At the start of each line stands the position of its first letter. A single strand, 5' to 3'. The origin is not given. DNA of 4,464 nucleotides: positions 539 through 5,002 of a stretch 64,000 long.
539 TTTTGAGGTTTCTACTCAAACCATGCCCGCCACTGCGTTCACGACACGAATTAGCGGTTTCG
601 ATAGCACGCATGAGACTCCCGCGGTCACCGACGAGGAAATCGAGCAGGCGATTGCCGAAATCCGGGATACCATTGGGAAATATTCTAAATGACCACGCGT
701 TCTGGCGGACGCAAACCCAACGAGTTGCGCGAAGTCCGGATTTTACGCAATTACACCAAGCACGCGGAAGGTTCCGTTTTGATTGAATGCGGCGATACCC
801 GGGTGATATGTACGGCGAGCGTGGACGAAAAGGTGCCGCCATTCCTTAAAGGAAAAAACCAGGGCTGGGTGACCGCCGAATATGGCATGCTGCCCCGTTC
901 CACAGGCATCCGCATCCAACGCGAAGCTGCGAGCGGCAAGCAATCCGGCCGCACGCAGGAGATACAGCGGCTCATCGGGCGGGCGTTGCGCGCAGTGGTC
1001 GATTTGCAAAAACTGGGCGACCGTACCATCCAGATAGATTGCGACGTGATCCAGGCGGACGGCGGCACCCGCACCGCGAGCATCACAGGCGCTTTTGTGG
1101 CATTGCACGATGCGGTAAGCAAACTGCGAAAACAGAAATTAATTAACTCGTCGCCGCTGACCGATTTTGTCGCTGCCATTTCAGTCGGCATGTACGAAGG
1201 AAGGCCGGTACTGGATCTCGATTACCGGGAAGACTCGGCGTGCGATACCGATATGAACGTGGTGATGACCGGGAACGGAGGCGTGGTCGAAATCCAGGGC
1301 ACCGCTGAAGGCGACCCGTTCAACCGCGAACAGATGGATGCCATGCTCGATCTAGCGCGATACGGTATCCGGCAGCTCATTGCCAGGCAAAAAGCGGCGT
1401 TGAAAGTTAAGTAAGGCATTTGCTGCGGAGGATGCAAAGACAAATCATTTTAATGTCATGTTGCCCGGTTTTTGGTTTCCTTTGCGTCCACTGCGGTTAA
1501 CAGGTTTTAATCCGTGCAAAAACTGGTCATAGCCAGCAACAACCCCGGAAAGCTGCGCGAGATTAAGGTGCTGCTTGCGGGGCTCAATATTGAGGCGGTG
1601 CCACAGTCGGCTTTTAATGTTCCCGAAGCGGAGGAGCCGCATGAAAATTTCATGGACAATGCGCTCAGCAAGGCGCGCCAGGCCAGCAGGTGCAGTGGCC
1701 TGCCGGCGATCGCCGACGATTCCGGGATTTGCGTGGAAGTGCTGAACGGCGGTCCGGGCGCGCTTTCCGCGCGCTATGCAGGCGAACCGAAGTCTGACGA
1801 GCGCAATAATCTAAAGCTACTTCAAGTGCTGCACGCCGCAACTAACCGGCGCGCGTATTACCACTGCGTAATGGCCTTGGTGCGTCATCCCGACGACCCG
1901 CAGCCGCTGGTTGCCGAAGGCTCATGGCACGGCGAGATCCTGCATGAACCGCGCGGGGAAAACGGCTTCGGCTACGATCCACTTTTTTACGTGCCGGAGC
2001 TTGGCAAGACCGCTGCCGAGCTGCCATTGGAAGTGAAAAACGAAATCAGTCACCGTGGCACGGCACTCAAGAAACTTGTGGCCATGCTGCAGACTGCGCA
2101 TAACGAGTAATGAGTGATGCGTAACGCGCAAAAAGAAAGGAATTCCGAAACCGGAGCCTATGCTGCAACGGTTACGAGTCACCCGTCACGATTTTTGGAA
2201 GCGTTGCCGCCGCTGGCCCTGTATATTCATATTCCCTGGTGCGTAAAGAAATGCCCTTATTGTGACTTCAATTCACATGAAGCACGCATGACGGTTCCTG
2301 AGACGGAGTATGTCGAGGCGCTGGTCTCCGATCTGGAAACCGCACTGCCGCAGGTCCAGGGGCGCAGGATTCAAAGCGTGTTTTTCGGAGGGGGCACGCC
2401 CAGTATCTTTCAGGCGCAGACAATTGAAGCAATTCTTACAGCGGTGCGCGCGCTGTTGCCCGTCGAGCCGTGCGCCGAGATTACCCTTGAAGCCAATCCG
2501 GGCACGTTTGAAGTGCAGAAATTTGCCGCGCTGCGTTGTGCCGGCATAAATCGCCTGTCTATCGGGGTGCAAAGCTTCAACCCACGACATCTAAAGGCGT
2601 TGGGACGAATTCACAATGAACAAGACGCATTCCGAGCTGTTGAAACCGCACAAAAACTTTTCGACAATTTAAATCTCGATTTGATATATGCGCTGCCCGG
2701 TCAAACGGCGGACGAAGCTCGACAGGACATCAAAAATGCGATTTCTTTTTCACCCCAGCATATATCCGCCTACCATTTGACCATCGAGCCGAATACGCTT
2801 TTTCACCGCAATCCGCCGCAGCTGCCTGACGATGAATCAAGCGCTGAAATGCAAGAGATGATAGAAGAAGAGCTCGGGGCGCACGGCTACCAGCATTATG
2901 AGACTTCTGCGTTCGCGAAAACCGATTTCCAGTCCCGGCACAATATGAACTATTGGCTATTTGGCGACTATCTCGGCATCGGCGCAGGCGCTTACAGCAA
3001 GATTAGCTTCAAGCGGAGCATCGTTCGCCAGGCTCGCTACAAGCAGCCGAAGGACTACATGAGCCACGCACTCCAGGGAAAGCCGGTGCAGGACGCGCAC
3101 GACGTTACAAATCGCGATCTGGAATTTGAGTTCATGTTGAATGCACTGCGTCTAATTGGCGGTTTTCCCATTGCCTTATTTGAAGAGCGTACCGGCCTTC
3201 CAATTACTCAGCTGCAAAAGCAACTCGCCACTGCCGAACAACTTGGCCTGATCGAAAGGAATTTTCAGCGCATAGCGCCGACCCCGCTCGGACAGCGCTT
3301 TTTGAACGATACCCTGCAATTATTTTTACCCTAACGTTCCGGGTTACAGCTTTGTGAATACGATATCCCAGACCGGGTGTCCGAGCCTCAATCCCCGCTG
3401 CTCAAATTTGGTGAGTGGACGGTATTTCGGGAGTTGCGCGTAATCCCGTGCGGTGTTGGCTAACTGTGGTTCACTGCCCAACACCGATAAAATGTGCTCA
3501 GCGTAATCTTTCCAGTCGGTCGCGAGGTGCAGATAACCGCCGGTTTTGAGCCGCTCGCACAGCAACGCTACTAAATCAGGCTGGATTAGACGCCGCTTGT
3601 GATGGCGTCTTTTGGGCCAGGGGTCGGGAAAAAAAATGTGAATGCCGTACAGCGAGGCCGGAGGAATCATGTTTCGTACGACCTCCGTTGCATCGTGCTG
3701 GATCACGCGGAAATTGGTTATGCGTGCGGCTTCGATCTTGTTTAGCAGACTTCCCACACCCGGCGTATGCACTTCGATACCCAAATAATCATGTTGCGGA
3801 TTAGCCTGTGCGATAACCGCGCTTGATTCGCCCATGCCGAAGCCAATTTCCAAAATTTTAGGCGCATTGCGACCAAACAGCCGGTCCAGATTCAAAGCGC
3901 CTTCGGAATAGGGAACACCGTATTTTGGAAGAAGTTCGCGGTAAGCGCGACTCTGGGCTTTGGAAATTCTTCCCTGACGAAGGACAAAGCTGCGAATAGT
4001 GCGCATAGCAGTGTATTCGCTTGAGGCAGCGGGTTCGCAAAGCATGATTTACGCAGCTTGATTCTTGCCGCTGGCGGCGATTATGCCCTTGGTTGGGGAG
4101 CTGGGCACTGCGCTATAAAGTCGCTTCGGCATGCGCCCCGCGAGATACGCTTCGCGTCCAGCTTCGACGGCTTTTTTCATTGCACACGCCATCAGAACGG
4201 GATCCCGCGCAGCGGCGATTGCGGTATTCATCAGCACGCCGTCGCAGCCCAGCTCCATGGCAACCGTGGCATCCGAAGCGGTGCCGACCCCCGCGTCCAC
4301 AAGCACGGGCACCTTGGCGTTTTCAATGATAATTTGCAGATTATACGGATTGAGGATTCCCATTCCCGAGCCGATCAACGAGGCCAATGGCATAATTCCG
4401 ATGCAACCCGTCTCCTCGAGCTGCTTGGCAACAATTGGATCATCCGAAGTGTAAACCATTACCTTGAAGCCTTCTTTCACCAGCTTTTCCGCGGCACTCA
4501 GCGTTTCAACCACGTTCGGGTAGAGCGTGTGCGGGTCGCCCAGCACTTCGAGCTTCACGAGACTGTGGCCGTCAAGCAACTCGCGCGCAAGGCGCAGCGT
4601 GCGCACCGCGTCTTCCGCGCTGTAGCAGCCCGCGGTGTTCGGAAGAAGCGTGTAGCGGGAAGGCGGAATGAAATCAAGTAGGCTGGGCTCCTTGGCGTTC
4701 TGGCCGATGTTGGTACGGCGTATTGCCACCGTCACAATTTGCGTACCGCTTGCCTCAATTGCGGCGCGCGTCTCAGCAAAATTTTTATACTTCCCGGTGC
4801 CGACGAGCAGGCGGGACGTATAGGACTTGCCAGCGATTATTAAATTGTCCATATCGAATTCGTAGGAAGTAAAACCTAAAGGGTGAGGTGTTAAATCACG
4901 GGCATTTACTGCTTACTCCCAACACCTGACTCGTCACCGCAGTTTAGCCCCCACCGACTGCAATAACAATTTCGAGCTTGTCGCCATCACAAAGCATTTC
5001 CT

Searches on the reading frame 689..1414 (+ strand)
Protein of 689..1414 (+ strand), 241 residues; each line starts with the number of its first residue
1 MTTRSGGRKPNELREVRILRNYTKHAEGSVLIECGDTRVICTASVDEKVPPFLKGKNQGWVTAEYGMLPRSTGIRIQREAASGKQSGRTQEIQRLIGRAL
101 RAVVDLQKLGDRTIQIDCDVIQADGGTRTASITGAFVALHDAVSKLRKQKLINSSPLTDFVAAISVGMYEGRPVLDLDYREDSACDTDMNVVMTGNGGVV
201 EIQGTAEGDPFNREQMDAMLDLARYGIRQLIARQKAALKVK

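Call 96: search_protein_families(library=pfam, proteins=[window:689-1414:+], max_evalue=1e-8)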
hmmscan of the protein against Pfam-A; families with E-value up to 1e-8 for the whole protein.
window:689-1414:+ (241 aa): 2 families
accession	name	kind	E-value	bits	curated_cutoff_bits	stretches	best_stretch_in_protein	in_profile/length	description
PF01138.27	RNase_PH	-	5.6e-30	104.9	25.5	1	12-142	1-127/130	3' exoribonuclease family, domain 1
PF03725.20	RNase_PH_C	-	3e-16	59.5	20.8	1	159-224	1-65/67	3' exoribonuclease family, domain 2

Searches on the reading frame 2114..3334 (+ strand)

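Call 96: search_protein_families(library=pfam, proteins=[window:2114-3334:+], max_evalue=1e-8)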
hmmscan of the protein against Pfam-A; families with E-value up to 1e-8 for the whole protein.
window:2114-3334:+ (406 aa): 2 families
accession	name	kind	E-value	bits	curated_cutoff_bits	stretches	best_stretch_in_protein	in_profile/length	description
PF04055.27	Radical_SAM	-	4.3e-25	89.2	29.5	1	37-206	1-163/166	Radical SAM superfamily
PF06969.22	HemN_C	-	2.4e-12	47.2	24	1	332-396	2-67/67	HemN C-terminal domain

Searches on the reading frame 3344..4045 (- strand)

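Call 96: search_protein_families(library=pfam, proteins=[window:3344-4045:-], max_evalue=1e-8)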
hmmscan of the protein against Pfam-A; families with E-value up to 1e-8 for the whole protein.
window:3344-4045:- (233 aa): 1 family
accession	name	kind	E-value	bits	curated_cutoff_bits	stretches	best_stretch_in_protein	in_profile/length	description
PF02390.23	Methyltransf_4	-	5.3e-57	192.5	24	1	61-227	2-172/173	Putative methyltransferase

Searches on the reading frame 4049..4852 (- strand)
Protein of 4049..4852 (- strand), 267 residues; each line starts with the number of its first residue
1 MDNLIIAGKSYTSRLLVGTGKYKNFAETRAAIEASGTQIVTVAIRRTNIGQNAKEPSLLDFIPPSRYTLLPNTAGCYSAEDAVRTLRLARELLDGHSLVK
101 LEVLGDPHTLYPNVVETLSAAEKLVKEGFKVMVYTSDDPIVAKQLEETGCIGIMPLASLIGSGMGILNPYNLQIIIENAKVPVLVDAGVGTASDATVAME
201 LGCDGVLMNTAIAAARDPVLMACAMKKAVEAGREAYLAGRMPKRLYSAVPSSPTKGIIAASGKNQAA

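Call 96: search_protein_families(library=pfam, proteins=[window:4049-4852:-], max_evalue=1e-8)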
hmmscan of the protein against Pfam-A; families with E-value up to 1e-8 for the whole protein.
window:4049-4852:- (267 aa): 1 family
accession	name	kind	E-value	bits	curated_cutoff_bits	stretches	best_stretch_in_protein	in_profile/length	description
PF05690.20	ThiG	-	8.9e-110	366.3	23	1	6-253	2-247/247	Thiazole biosynthesis protein ThiG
